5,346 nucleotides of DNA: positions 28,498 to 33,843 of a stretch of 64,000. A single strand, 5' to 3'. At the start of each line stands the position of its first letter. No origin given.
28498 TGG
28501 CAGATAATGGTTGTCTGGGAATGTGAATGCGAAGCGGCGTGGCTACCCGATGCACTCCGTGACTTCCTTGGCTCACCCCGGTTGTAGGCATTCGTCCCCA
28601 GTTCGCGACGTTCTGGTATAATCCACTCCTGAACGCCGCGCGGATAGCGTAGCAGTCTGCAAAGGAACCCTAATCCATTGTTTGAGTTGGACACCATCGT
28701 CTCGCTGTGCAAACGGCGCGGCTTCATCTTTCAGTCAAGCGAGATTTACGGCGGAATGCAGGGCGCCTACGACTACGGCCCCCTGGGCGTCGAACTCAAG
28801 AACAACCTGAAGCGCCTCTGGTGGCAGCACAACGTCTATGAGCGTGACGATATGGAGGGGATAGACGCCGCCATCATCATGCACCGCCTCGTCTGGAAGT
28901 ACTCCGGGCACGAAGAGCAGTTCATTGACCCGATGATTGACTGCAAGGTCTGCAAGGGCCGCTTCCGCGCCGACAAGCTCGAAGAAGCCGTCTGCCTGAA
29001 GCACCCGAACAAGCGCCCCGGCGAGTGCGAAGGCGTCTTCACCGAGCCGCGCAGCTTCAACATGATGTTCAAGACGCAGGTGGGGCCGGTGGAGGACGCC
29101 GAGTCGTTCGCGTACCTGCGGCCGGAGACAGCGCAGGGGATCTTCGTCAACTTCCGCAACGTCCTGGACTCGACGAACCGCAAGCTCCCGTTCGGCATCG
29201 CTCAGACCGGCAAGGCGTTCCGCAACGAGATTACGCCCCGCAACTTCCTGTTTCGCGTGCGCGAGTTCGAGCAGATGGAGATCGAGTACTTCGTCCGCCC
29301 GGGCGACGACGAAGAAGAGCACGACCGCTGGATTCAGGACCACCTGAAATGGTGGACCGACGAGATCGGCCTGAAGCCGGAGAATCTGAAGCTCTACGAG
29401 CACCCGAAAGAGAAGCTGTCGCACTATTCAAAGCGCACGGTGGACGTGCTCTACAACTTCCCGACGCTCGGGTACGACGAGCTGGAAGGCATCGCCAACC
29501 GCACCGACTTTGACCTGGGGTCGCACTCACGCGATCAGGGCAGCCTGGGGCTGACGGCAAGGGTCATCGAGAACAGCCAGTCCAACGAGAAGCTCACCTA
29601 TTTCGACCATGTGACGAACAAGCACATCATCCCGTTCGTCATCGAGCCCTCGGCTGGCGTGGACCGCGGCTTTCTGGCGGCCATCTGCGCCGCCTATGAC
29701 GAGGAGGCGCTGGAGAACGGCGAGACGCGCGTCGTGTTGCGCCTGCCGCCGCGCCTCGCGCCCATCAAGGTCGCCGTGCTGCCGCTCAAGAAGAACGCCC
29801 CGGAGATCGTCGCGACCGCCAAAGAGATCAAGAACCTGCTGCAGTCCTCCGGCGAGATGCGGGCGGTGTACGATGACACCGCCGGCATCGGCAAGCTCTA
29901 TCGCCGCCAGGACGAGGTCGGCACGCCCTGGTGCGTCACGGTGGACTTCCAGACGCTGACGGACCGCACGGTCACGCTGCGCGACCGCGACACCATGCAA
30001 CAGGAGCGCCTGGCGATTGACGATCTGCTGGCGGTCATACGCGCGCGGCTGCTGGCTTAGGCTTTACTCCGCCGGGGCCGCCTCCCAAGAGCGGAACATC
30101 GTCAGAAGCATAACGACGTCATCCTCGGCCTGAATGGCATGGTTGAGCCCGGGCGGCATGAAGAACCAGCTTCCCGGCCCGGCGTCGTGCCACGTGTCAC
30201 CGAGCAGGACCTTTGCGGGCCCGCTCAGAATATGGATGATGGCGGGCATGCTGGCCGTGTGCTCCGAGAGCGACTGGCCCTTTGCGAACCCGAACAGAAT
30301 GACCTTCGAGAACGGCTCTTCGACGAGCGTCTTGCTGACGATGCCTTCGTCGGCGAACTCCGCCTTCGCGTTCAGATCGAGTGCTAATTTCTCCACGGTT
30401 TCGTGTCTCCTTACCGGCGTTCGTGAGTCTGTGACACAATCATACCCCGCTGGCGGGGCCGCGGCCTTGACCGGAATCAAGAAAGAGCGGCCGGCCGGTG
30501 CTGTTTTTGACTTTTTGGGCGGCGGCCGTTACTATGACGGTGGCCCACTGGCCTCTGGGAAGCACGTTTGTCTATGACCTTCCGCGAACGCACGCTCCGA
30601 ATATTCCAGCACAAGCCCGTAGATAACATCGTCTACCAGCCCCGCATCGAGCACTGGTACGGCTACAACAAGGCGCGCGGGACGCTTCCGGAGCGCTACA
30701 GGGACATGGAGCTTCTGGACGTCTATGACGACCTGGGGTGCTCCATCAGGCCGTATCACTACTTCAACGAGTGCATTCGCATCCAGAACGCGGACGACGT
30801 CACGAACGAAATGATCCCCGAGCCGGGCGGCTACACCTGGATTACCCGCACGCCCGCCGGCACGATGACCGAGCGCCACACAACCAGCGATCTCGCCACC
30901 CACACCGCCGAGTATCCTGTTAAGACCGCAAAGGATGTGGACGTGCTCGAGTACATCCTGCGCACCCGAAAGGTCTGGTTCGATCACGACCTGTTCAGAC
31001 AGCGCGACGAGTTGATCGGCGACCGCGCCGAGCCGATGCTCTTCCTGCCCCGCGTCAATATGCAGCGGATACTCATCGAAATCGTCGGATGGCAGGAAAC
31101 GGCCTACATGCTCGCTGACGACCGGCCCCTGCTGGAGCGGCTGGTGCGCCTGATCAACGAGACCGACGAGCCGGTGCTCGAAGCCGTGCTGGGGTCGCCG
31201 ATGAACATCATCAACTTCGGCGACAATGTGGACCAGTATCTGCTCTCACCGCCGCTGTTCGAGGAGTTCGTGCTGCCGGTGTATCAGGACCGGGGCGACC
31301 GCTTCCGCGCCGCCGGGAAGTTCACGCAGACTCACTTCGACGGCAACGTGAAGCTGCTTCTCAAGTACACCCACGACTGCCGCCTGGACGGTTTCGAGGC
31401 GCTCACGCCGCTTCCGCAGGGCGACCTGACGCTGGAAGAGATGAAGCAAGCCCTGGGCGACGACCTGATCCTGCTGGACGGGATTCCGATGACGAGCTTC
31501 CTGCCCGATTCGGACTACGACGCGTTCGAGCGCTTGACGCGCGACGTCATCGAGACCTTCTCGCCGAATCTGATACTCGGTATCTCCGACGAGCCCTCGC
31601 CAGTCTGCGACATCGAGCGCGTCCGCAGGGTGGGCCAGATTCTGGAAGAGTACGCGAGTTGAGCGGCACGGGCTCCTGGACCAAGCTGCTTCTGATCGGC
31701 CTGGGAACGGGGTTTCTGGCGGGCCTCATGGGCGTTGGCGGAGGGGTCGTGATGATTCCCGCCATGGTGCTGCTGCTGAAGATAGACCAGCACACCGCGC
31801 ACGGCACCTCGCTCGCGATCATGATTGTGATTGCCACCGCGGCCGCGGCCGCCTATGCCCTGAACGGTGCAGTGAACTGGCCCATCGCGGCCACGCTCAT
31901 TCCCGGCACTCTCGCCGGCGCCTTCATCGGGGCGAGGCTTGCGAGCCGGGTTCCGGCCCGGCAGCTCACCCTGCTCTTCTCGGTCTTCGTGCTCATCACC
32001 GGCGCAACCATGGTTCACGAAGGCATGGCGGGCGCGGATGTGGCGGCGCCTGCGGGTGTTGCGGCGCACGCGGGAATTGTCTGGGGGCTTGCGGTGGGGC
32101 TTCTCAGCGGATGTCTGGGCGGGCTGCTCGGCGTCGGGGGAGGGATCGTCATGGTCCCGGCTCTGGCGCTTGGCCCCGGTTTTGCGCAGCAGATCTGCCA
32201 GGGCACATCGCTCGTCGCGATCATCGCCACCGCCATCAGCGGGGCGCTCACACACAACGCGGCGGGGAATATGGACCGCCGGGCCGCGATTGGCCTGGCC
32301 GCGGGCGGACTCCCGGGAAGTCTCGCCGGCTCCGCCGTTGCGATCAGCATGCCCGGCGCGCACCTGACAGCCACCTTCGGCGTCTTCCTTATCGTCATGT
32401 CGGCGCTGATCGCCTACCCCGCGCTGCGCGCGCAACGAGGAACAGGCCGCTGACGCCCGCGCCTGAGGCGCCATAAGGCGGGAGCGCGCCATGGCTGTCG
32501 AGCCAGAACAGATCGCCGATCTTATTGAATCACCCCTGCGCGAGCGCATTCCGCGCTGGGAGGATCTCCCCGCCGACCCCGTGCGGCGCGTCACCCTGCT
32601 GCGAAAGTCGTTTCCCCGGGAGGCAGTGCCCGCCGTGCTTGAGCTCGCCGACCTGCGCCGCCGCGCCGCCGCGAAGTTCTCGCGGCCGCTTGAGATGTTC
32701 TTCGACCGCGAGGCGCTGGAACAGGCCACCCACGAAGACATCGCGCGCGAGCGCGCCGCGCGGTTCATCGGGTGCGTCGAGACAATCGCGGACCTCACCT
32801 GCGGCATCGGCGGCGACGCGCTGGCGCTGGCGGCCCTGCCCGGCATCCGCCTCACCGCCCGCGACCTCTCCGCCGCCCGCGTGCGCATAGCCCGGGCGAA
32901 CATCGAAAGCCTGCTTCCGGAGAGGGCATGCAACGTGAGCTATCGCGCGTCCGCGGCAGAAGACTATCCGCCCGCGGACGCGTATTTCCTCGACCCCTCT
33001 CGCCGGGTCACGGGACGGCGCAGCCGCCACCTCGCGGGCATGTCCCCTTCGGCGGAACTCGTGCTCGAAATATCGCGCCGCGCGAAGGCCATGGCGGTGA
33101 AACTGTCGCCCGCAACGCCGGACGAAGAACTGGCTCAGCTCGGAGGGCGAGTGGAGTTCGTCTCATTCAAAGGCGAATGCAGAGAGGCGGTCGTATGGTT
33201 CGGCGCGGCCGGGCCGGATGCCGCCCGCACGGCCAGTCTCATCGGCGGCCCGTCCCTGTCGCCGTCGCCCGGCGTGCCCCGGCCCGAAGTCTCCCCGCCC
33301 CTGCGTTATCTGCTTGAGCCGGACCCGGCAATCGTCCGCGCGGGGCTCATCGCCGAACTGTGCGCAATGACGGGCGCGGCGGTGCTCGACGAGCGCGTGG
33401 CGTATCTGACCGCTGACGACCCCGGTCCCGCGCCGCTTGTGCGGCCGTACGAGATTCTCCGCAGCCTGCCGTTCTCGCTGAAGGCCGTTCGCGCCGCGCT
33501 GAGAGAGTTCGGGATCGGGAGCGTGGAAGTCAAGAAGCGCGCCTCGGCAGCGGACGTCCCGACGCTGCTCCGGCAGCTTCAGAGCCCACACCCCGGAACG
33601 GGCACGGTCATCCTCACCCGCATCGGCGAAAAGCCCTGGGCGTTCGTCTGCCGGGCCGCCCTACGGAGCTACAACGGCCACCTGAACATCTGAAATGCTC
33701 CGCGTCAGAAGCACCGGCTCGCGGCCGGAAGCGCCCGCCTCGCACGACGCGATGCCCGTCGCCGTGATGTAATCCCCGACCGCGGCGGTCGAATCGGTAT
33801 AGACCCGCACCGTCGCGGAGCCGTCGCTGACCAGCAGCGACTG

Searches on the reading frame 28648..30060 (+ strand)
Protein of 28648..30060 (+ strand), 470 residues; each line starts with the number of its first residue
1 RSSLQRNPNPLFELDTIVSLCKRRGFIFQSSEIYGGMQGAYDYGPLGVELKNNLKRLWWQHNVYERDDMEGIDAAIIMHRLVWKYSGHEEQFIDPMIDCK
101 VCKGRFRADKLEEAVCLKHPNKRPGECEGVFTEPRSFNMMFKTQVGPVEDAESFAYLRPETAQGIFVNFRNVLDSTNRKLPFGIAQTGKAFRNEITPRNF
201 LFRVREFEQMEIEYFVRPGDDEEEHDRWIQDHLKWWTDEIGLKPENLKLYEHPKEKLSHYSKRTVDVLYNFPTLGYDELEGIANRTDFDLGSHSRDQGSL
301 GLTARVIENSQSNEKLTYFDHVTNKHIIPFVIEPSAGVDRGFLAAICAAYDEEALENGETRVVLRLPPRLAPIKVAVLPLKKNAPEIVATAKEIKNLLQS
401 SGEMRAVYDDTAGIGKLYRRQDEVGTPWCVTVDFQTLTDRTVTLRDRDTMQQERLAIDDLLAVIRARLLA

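Call 52: search_protein_families(library=pfam, proteins=[window:28648-30060:+], max_evalue=0.0001)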
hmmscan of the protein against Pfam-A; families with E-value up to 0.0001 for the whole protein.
window:28648-30060:+ (470 aa): 2 families
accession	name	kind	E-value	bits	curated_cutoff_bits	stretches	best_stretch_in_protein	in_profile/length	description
PF03129.25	HGTP_anticodon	-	8e-23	80.9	21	1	374-466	1-93/94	Anticodon binding domain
PF00587.30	tRNA-synt_2b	-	3.2e-12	47.3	29.3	1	152-346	8-175/179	tRNA synthetase class II core domain (G, H, P, S and T)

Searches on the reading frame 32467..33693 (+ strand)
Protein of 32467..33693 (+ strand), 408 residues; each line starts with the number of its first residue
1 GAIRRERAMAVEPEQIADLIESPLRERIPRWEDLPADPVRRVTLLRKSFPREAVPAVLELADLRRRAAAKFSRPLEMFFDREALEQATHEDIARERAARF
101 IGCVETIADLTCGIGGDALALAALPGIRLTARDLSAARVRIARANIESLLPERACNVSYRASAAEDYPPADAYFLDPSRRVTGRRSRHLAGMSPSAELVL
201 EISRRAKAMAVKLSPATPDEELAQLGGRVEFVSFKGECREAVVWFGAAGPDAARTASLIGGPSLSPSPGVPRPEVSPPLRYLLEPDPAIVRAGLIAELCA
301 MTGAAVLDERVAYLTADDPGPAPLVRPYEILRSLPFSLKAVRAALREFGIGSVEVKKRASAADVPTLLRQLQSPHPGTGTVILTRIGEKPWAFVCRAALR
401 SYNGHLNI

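Call 52: search_protein_families(library=pfam, proteins=[window:32467-33693:+], max_evalue=0.0001)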
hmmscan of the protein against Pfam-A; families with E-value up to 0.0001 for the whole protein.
window:32467-33693:+ (408 aa): 2 families
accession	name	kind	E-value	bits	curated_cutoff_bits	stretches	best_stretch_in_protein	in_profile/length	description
PF18096.6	Thump_like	-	2.8e-16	59.6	26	1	325-396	1-77/78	THUMP domain-like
PF13649.12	Methyltransf_25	-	9.6e-06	26.7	27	1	107-174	1-65/97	Methyltransferase domain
